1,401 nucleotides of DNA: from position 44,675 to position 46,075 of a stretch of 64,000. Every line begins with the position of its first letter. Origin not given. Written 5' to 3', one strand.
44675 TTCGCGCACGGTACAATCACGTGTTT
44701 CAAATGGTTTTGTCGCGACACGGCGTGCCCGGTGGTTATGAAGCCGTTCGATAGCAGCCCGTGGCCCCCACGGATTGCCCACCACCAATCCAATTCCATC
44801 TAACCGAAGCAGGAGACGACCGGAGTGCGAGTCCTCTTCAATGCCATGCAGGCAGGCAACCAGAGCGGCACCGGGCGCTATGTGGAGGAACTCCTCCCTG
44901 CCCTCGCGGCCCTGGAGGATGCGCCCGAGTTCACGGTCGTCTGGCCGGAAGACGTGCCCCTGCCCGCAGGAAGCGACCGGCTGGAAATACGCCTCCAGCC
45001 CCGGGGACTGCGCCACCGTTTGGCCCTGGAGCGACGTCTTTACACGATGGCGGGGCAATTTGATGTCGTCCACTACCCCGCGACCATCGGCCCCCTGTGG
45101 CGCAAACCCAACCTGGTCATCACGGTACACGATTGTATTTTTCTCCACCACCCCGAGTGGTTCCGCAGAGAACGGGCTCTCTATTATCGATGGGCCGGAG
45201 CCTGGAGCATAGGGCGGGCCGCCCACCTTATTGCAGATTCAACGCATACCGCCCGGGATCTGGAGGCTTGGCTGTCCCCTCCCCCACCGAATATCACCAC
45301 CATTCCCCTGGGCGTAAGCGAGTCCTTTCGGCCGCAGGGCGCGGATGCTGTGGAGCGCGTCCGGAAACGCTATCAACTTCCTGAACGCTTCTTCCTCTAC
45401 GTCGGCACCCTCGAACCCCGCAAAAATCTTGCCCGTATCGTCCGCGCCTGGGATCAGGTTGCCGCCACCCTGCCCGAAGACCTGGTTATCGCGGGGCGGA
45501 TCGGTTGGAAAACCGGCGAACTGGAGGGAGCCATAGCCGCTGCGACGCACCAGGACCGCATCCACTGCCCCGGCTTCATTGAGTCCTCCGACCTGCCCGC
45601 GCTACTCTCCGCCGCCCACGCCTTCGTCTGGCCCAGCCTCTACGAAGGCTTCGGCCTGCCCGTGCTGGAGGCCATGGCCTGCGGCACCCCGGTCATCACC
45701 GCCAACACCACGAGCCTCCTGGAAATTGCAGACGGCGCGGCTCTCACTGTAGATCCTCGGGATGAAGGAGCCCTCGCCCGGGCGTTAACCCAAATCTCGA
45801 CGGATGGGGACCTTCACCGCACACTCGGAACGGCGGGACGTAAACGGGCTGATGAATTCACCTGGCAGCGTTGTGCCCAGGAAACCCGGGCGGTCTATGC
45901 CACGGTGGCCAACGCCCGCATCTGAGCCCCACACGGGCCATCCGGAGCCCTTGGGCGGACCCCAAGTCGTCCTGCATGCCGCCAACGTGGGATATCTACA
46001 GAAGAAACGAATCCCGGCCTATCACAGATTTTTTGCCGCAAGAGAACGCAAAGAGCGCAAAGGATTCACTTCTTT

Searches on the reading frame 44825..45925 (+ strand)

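Call 54: search_protein_families(library=pfam, proteins=[window:44825-45925:+], max_evalue=0.001)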
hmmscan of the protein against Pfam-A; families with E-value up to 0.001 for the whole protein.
window:44825-45925:+ (366 aa): 6 families
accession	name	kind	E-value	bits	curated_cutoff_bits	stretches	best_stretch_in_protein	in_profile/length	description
PF00534.26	Glycos_transf_1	-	9.3e-32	110.4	26.4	1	186-341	14-172/172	Glycosyl transferases group 1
PF13692.12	Glyco_trans_1_4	-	2.8e-27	96.2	27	1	189-327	3-142/142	Glycosyl transferases group 1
PF13439.12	Glyco_transf_4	-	5.7e-15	56.2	28.5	1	15-165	3-167/170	Glycosyltransferase Family 4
PF20706.3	GT4-conflict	-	3.5e-10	39.9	26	1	185-300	195-318/385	Family 4 Glycosyltransferase in conflict systems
PF13579.12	Glyco_trans_4_4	-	3.4e-09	37.7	29.7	1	14-163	1-158/158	Glycosyl transferase 4-like domain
PF13524.12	Glyco_trans_1_2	-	5e-09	36.7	25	1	215-353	15-141/144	Glycosyl transferase-like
